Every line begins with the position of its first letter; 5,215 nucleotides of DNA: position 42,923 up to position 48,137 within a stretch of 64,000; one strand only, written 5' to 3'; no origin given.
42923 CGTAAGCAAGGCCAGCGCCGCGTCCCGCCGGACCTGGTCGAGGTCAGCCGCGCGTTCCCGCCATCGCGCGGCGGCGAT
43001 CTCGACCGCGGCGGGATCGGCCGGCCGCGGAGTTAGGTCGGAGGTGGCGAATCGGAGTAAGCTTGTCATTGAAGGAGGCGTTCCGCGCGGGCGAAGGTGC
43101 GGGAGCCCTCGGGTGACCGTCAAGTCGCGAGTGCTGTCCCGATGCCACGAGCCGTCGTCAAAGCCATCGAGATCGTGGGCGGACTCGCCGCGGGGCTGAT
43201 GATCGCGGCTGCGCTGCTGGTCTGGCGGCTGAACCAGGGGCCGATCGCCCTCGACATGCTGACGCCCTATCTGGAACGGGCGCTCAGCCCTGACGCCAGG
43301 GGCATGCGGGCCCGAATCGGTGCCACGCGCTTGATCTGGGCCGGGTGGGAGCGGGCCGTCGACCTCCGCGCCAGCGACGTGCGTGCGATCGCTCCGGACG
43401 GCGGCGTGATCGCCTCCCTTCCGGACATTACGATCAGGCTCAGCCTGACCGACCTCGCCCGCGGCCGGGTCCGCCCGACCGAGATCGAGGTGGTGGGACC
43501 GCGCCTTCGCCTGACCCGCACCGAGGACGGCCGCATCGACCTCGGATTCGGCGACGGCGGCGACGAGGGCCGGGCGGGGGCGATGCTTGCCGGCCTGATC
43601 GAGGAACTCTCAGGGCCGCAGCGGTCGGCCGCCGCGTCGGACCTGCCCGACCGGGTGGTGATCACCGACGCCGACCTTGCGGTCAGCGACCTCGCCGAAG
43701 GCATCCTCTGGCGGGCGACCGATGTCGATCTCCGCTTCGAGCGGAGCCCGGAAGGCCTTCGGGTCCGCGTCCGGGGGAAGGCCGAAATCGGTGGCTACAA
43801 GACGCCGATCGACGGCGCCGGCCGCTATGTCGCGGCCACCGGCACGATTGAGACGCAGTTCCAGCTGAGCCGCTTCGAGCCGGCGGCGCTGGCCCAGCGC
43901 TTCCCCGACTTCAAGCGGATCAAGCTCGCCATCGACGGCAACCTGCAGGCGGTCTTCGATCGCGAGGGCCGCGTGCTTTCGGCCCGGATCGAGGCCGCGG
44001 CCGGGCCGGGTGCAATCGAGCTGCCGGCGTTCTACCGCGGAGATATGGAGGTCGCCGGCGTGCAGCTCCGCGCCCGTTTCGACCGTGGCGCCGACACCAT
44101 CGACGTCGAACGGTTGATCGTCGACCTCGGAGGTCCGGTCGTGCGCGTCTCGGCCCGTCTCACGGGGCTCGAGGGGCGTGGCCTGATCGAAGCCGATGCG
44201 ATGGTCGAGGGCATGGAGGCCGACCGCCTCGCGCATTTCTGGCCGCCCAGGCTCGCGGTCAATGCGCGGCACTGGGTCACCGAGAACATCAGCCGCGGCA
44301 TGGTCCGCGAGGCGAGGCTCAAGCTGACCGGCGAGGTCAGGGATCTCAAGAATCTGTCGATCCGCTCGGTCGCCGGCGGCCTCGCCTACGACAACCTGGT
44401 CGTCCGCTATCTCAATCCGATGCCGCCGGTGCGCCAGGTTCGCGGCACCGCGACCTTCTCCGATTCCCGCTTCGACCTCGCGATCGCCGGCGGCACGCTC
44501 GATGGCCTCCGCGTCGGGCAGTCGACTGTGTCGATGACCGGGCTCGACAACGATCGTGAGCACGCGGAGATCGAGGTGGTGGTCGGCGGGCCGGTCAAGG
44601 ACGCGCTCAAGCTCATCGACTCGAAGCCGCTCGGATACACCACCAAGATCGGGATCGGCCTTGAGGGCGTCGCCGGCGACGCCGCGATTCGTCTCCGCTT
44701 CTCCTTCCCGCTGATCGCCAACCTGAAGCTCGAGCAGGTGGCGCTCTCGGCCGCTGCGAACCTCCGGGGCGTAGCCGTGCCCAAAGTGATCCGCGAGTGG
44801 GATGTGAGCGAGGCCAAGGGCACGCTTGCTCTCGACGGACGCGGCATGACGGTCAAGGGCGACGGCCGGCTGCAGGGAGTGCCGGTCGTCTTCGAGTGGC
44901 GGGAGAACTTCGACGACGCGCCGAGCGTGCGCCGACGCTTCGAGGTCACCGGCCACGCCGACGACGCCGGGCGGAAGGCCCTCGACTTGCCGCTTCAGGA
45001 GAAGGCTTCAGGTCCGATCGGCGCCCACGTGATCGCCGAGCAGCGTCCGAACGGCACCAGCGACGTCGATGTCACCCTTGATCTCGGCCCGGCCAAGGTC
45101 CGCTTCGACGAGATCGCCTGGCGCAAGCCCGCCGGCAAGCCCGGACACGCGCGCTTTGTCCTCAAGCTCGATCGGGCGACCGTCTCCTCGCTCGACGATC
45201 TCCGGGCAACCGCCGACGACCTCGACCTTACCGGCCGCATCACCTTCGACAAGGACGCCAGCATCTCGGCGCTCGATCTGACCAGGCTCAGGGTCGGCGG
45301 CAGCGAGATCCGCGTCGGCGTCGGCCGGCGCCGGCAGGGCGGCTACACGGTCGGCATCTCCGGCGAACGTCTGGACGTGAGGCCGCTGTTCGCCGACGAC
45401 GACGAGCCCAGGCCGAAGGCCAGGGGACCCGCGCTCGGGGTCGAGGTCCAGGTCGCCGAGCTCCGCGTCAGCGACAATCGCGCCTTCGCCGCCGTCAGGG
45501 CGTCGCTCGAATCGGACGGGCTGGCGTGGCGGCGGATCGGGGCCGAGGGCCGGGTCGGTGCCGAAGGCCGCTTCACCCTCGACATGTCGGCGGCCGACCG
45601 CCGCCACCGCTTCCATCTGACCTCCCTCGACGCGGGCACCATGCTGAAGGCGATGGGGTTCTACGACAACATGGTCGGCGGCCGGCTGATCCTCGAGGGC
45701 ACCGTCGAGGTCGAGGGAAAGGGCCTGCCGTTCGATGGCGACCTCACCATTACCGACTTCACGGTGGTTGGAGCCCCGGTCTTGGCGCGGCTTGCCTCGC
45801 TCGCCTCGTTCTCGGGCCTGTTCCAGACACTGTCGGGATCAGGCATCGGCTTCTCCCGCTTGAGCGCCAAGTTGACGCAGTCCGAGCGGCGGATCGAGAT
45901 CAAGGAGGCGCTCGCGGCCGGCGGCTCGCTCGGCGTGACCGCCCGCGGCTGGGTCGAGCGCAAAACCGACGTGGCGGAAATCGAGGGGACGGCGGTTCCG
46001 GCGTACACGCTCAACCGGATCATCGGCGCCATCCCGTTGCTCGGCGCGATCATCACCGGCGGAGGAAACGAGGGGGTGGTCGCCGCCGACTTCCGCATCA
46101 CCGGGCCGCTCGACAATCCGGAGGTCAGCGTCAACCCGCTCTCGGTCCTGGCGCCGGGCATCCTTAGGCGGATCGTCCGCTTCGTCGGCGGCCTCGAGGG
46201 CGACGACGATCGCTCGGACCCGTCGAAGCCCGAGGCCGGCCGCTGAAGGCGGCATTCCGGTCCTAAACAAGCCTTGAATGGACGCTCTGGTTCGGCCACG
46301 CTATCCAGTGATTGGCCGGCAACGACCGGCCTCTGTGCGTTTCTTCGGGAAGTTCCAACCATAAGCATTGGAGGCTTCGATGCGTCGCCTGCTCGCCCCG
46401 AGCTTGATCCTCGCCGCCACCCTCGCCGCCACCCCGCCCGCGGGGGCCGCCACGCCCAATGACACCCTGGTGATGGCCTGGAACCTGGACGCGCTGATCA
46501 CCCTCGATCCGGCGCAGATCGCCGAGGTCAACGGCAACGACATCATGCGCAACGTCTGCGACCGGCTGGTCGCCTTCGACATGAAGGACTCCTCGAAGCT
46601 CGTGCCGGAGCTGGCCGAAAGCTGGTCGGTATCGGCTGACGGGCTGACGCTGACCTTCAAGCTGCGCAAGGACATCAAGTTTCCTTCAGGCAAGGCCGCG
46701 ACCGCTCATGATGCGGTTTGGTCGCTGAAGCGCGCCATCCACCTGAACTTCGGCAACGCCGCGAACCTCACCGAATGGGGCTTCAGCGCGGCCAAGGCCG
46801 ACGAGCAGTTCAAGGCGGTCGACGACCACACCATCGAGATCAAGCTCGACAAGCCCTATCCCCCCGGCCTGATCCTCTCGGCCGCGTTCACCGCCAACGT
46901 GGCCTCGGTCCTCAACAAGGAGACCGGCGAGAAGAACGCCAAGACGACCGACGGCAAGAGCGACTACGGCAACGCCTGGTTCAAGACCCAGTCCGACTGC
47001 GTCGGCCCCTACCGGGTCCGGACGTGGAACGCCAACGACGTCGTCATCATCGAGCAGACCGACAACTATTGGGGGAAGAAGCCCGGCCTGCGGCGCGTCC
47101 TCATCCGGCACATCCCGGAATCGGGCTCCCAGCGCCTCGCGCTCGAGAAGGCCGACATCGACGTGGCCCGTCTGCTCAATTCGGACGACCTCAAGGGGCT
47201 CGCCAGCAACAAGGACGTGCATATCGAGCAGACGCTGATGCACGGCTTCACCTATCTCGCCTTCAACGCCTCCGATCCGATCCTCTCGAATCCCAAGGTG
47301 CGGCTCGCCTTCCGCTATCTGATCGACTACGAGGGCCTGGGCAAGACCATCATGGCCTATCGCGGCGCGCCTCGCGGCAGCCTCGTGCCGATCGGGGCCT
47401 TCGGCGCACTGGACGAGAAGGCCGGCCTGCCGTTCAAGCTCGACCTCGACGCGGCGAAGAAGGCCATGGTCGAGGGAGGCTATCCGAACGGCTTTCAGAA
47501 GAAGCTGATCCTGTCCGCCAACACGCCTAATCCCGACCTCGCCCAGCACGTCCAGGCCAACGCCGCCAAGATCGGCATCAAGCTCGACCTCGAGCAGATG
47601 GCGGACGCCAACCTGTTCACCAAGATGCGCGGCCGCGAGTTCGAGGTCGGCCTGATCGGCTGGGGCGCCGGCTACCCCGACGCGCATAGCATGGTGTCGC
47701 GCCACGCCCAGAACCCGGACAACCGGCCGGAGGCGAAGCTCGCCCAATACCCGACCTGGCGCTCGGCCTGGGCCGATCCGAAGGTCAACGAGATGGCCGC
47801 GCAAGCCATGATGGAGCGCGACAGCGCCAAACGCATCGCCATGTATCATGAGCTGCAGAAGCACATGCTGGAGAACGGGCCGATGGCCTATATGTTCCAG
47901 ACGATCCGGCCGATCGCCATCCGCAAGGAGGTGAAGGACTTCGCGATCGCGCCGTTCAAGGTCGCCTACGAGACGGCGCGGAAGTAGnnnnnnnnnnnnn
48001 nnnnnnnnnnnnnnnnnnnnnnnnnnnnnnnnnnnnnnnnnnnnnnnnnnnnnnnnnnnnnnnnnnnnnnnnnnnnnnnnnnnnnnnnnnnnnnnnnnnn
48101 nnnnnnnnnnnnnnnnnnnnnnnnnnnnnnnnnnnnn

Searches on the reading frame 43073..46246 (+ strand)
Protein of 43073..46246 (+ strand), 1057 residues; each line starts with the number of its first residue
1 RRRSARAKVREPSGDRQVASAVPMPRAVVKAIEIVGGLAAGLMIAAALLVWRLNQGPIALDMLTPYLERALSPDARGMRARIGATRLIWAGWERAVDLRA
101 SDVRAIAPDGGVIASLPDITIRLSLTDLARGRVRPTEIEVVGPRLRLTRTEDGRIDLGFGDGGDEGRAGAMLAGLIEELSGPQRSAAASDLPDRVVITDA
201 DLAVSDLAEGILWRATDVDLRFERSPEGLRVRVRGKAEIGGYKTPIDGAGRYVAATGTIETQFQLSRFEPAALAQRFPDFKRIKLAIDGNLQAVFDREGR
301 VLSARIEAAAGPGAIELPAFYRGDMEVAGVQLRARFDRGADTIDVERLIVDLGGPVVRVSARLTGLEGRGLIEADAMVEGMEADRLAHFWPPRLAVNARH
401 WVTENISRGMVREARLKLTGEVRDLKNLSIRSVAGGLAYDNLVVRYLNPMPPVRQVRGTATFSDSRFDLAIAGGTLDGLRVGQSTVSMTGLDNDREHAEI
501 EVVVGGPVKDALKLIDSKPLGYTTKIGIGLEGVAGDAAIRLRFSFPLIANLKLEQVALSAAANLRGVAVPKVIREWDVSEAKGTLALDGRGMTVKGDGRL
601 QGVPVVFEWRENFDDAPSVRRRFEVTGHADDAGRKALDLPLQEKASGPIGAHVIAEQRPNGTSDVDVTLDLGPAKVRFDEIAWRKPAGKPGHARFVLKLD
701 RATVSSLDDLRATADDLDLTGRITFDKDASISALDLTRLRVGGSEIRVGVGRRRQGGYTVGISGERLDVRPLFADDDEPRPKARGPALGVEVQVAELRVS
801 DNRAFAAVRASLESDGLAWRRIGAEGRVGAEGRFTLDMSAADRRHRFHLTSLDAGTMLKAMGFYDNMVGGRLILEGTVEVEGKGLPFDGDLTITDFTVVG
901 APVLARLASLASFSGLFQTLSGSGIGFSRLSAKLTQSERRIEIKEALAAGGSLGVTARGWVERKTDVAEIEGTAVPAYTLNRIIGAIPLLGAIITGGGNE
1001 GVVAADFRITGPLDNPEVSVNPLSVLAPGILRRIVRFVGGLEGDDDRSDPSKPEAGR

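Call 32: search_protein_families(library=pfam, proteins=[window:43073-46246:+], max_evalue=0.00001)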
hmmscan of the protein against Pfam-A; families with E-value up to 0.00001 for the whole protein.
window:43073-46246:+ (1057 aa): 1 family
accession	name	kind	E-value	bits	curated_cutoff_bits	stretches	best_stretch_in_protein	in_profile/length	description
PF13116.12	YhdP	-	4.7e-30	104.7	46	2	315-802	415-895/1224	YhdP protein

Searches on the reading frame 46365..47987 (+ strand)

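Call 32: search_protein_families(library=pfam, proteins=[window:46365-47987:+], max_evalue=0.00001)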
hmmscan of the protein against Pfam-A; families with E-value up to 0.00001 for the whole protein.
window:46365-47987:+ (540 aa): 1 family
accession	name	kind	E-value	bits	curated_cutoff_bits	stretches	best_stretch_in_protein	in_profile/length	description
PF00496.27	SBP_bac_5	-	5e-80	269.8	32.4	1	78-448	1-361/368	Bacterial extracellular solute-binding proteins, family 5 Middle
